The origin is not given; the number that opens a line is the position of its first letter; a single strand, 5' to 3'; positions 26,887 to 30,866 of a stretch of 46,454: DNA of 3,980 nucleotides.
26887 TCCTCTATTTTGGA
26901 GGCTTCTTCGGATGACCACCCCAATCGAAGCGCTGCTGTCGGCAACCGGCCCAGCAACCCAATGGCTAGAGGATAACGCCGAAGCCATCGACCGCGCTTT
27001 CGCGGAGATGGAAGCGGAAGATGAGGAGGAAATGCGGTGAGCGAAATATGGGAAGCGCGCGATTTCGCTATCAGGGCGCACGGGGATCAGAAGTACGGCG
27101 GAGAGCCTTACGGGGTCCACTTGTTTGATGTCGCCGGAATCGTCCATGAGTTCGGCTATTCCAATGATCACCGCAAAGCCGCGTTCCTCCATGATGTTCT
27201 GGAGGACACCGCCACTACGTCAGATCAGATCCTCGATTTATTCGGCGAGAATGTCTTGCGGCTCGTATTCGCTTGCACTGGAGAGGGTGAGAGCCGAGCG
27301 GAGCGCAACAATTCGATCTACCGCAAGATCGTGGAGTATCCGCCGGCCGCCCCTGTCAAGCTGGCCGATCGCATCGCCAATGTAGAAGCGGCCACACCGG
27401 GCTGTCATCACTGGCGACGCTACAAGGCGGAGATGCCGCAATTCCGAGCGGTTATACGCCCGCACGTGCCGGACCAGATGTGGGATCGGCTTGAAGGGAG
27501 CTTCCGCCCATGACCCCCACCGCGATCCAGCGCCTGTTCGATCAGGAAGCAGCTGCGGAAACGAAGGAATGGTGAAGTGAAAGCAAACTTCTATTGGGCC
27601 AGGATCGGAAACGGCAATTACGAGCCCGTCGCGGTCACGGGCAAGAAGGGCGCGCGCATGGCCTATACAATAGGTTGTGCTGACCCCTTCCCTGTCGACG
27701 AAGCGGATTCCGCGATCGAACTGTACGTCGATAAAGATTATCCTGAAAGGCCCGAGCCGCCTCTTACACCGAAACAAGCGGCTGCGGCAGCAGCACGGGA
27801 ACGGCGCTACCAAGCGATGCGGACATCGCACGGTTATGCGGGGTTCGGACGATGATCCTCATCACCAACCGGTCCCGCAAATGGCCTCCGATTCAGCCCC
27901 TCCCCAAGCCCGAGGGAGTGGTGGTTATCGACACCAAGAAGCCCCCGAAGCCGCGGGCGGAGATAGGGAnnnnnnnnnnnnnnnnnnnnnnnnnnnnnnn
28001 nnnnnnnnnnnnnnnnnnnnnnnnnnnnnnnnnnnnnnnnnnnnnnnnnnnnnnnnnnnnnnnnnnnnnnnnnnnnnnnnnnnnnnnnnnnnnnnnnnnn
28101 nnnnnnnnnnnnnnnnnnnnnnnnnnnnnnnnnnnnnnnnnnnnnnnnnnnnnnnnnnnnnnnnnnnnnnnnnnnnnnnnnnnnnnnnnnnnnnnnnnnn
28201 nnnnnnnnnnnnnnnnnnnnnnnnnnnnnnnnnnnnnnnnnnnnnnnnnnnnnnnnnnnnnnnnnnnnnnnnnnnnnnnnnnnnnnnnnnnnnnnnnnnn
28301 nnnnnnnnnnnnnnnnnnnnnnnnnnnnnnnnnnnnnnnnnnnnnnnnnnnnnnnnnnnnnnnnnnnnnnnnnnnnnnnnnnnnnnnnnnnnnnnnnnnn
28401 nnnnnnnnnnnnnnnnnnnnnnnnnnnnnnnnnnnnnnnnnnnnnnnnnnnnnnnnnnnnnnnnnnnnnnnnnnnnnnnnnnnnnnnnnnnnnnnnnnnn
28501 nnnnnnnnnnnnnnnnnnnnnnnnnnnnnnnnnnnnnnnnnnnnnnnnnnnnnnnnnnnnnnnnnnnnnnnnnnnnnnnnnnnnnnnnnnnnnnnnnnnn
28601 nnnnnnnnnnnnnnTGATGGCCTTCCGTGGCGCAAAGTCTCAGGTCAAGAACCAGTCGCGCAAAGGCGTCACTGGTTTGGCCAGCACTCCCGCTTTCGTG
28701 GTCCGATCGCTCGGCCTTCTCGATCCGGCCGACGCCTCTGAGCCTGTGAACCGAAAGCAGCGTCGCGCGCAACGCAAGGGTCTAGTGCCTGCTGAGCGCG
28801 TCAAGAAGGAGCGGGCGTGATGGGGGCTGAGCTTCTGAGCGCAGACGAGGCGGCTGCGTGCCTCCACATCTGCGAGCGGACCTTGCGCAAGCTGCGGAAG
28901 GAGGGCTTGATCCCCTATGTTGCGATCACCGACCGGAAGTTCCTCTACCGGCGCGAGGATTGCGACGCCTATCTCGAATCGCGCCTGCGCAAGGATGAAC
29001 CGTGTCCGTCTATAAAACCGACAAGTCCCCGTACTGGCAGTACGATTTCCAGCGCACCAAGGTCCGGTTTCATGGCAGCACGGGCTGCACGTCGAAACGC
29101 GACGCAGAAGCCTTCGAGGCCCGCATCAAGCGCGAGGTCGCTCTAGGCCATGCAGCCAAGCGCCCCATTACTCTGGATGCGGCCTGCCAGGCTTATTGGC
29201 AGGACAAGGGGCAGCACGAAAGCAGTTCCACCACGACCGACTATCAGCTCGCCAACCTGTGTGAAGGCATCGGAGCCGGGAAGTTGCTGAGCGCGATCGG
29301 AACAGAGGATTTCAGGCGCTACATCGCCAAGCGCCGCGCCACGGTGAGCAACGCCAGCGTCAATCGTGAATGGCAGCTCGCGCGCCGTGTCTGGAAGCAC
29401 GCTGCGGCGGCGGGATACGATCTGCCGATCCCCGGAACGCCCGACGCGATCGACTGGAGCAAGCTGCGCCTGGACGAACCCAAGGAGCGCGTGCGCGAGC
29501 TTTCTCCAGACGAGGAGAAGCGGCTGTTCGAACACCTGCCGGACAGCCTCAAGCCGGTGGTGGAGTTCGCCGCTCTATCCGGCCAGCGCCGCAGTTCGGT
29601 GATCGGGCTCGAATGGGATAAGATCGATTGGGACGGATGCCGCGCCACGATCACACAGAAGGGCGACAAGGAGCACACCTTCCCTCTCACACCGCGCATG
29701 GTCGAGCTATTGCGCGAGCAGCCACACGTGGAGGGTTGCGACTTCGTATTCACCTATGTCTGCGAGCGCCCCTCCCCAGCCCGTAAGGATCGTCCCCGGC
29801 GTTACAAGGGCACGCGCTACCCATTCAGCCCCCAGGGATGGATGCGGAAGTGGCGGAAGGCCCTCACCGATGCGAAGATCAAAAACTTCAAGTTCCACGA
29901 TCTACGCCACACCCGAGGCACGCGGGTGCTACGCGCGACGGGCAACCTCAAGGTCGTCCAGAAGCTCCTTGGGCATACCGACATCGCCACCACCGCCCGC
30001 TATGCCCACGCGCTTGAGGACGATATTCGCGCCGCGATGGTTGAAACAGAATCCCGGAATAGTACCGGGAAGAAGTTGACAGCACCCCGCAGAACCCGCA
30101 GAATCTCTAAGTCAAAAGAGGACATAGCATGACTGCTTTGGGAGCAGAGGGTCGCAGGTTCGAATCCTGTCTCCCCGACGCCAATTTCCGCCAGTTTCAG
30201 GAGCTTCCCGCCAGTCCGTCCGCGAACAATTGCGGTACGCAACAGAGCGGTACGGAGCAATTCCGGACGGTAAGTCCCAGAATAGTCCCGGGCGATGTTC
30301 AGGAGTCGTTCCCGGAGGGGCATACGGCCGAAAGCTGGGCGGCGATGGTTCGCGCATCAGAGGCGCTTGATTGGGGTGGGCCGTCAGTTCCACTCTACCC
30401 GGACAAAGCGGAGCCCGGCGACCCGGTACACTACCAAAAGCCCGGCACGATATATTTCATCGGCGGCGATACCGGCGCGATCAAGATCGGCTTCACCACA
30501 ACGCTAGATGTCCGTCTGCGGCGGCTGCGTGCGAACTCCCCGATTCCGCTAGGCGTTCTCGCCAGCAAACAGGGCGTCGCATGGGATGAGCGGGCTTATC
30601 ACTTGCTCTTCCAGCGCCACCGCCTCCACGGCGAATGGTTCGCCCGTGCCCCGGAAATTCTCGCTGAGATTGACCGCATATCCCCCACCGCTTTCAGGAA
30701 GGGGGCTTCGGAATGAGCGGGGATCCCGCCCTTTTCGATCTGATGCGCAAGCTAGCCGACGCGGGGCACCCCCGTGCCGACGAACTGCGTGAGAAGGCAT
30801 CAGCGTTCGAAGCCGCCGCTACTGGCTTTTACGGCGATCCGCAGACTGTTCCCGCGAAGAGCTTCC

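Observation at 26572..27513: Phage-encoded single-domain HD alarmone-hydrolase-like protein coupled to a string of micro-proteins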

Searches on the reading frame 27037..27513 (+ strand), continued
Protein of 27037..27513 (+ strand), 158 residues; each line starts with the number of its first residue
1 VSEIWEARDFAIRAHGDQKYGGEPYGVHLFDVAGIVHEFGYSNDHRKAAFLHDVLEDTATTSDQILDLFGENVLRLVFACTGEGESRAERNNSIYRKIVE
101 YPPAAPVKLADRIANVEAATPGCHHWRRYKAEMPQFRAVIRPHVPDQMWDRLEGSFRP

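Call 54: predict_structure(alignment_id=A1)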
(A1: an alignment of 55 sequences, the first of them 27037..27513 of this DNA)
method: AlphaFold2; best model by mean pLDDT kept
length: 158 residues; sequences in the alignment: 55
mean_pLDDT: 97.1   pTM: 0.92
mean pLDDT of the five models: 97.1, 96.8, 96.8, 96.2, 95.6
residues with pLDDT >= 90: 151; 70-90: 6; 50-70: 1; < 50: 0
segments of 3 or more residues with pLDDT < 50: none
pLDDT, mean of each block of 10 residues (from residue 1): 91 95 94 99 99 98 98 99 98 99 99 97 96 98 99 94
secondary structure, 60 per line:
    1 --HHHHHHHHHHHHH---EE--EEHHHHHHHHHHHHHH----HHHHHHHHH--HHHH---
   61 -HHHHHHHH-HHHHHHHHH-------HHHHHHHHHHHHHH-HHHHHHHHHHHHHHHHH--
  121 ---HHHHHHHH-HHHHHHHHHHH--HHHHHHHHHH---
elements in order: H3-15 H25-38 H43-51 H54-57 H62-69 H71-79 H87-100 H102-118 H124-131 H133-143 H146-155

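Call 57: find_encoding_contigs(protein=P0001, flank=6000, max_places=4)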
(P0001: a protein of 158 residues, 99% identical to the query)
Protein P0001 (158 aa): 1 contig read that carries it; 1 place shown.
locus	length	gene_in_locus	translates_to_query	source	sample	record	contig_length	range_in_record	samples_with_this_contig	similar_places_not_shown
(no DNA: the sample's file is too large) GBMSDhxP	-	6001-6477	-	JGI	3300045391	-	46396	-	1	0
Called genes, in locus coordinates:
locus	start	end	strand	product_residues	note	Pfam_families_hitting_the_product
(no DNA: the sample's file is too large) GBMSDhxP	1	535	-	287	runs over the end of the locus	PF13479:AAA_24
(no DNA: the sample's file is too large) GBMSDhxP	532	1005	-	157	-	-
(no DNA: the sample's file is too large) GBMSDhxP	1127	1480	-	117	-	PF06356:DUF1064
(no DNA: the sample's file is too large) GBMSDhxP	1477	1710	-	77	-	-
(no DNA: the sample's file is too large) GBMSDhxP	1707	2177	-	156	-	-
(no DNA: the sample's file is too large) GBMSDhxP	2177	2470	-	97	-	-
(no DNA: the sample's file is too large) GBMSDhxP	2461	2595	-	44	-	-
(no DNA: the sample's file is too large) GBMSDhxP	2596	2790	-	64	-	-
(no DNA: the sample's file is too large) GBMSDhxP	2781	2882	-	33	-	-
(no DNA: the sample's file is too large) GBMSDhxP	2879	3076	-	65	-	-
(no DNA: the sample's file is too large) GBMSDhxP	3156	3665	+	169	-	-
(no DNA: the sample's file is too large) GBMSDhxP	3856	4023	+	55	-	-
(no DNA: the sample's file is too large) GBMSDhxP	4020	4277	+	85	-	-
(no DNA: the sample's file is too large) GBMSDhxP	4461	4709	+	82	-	-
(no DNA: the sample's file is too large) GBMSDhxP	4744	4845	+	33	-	-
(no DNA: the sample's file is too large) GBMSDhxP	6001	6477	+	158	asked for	PF13328:HD_4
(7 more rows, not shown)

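Call 58: find_related_loci(query=window:27037-27513:+, collection=viral_contigs, flank=3000)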
Query window:27037-27513:+ (158 aa) in viral_contigs; peptide patterns used: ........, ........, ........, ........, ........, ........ (x = any residue, [..] = any of these).
20 stretches matched a pattern; 4 encode a relative of the query (tblastn E <= 1e-3); 4 distinct loci.
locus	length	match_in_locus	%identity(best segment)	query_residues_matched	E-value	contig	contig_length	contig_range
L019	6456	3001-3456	76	2-153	1e-77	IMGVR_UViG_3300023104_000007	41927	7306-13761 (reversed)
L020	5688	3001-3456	74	2-153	2e-76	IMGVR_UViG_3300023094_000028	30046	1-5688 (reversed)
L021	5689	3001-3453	74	3-153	8e-75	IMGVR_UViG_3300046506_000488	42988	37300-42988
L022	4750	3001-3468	69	1-156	2e-69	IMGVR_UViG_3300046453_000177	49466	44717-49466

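Call 59: find_related_loci(query=A1, collection=viral_contigs, flank=3000)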
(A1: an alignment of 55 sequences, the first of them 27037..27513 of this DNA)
Query A1 (158 aa) in viral_contigs; peptide patterns used: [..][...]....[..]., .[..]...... (x = any residue, [..] = any of these).
600 stretches matched a pattern (row limit reached: there are more); 485 encode a relative of the query (tblastn E <= 1e-3); the best 80 are kept; 80 distinct loci.
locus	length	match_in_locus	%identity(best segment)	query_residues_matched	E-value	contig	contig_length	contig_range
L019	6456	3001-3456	76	2-153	3e-76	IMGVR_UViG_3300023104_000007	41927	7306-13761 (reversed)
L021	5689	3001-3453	74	3-153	2e-73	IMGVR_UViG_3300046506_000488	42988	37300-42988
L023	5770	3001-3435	52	8-151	1e-42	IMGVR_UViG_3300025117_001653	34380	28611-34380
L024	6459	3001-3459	45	8-153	3e-35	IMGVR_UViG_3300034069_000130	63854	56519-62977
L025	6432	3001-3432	47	11-152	8e-35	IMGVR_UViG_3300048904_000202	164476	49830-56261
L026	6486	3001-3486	45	9-156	1e-34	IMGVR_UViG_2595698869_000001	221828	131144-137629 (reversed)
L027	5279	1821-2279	43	4-156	1e-32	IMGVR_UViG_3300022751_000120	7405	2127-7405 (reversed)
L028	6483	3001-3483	44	10-156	2e-32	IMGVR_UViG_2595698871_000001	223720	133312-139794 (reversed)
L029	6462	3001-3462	44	6-156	1e-32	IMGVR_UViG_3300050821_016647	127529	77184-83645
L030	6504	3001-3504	37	2-153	2e-28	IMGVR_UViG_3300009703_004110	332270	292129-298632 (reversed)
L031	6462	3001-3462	44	1-149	4e-28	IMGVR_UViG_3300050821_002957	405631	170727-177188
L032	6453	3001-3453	45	7-157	6e-28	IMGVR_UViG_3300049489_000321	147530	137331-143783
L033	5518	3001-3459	40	6-153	1e-27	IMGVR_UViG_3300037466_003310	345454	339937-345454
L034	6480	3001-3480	44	4-158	8e-28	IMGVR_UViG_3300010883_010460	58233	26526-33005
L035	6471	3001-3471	41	4-153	2e-27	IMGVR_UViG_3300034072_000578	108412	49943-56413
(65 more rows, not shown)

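Call 60: fold_search(model_id=the predicted structure, library=pdb)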
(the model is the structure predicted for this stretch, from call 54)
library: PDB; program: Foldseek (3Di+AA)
matches with E <= 10: 247; with E <= 0.001: 43
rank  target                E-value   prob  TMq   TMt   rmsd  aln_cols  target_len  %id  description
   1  9chy_B                1.0e-06  1.00  0.86  0.77   2.6       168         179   29  Crystal structure of the human MESH1 (D66K)-PAPS complex (released 2025-12-10)
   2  9chy_A                2.2e-06  1.00  0.86  0.77   2.6       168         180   29  Crystal structure of the human MESH1 (D66K)-PAPS complex (released 2025-12-10)
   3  3nr1_A                2.7e-06  1.00  0.84  0.75   3.0       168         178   31  A metazoan ortholog of SpoT hydrolyzes ppGpp and plays a role in starvation responses (released 2010-09-08)
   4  6z3o_AAA              3.8e-06  1.00  0.80  0.71   3.0       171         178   30  The E74Q mutant of Small Alarmone Hydrolase SAH from Pseudomonas aeruginosa PAO1 (released 2021-01-27)
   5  6z3n_AAA              4.0e-06  1.00  0.80  0.72   3.2       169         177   30  Apo Structure of a Hydrolase from Pseudomonas aeruginosa PAO1 (released 2021-06-09)
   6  5vxa_A                4.3e-06  1.00  0.86  0.77   2.6       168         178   29  Structure of the human Mesh1-NADPH complex (released 2018-05-23)
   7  6yvc_D                4.6e-06  1.00  0.80  0.74   2.7       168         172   29  Crystal structure of the small alarmone hydrolase (SAH) of Pseudomonas aeruginosa (released 2021-05-12)
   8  6z3o_BBB              4.6e-06  1.00  0.79  0.72   3.0       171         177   30  The E74Q mutant of Small Alarmone Hydrolase SAH from Pseudomonas aeruginosa PAO1 (released 2021-01-27)
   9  6yvc_C                6.1e-06  1.00  0.81  0.74   2.8       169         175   30  Crystal structure of the small alarmone hydrolase (SAH) of Pseudomonas aeruginosa (released 2021-05-12)
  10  6s2u                  8.1e-06  1.00  0.79  0.39   3.4       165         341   29  Structure of the catalytic domain of T. thermophilus Rel in complex with AMP and ppGpp (released 2020-07-08)
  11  6yvc_A                8.1e-06  1.00  0.78  0.71   3.3       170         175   29  Crystal structure of the small alarmone hydrolase (SAH) of Pseudomonas aeruginosa (released 2021-05-12)
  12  7qpr_C                9.8e-06  1.00  0.72  0.19   4.6       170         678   30  Structure of full length SpoT (released 2023-01-18)
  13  6yvc_B                1.1e-05  1.00  0.80  0.73   2.8       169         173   30  Crystal structure of the small alarmone hydrolase (SAH) of Pseudomonas aeruginosa (released 2021-05-12)
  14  3nqw_A                1.4e-05  1.00  0.82  0.73   3.2       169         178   24  A metazoan ortholog of SpoT hydrolyzes ppGpp and plays a role in starvation responses (released 2010-09-08)
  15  7qpr_D                1.7e-05  1.00  0.76  0.20   4.3       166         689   30  Structure of full length SpoT (released 2023-01-18)
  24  7smg_A                8.4e-05  1.00  0.71  0.79   2.9       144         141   22  Crystal structure of a (p)ppApp hydrolase from Bacteroides caccae (released 2022-11-09)
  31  7smg_D                2.2e-04  1.00  0.65  0.71   6.0       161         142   19  Crystal structure of a (p)ppApp hydrolase from Bacteroides caccae (released 2022-11-09)
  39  7smg_B                4.3e-04  1.00  0.63  0.68   4.8       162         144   21  Crystal structure of a (p)ppApp hydrolase from Bacteroides caccae (released 2022-11-09)
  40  7smg_C                4.5e-04  1.00  0.63  0.69   6.1       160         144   20  Crystal structure of a (p)ppApp hydrolase from Bacteroides caccae (released 2022-11-09)
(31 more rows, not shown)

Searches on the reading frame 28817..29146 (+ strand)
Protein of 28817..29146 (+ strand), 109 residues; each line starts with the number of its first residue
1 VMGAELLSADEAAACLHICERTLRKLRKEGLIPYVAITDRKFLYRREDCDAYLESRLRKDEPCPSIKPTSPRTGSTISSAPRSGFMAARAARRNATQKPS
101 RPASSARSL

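Call 29: search_protein_families(library=pfam, proteins=[window:28817-29146:+], max_evalue=0.01)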
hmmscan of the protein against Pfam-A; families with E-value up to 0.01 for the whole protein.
window:28817-29146:+ (109 aa): 1 family
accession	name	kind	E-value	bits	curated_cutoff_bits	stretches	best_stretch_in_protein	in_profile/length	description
PF12728.13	HTH_17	-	1.4e-10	41.7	27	1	6-56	1-50/51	Helix-turn-helix domain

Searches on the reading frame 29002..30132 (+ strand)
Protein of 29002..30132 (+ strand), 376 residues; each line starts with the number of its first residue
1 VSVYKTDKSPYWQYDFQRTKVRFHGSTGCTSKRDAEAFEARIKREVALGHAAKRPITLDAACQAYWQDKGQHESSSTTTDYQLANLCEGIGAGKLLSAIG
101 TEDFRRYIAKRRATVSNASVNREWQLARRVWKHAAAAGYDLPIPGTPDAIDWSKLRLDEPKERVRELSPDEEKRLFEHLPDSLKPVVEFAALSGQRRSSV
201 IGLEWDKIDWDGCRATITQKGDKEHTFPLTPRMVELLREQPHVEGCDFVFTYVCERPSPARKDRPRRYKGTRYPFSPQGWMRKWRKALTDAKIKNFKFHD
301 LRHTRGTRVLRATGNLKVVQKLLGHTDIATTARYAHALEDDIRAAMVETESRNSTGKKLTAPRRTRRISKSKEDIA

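Call 29: search_protein_families(library=pfam, proteins=[window:29002-30132:+], max_evalue=0.01)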
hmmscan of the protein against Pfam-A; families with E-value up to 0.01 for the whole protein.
window:29002-30132:+ (376 aa): 2 families
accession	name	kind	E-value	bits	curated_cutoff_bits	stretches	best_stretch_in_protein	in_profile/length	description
PF00589.27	Phage_integrase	-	8.3e-28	97.7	27.1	1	167-338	3-169/172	Phage integrase family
PF24624.1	Int_N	-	0.00071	20.7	27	1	58-133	5-80/100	Phage integrase, N-terminal domain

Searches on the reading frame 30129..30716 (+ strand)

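Call 29: search_protein_families(library=pfam, proteins=[window:30129-30716:+], max_evalue=0.01)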
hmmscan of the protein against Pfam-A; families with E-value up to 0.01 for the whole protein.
window:30129-30716:+ (195 aa): 2 families
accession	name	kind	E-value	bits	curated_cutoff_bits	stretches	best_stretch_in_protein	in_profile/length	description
PF13455.12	MUG113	-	2.7e-07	31.5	22.3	1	119-180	2-68/73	Meiotically up-regulated gene 113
PF10544.15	T5orf172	-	1.2e-05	26.2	20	1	106-179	1-94/101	T5orf172 domain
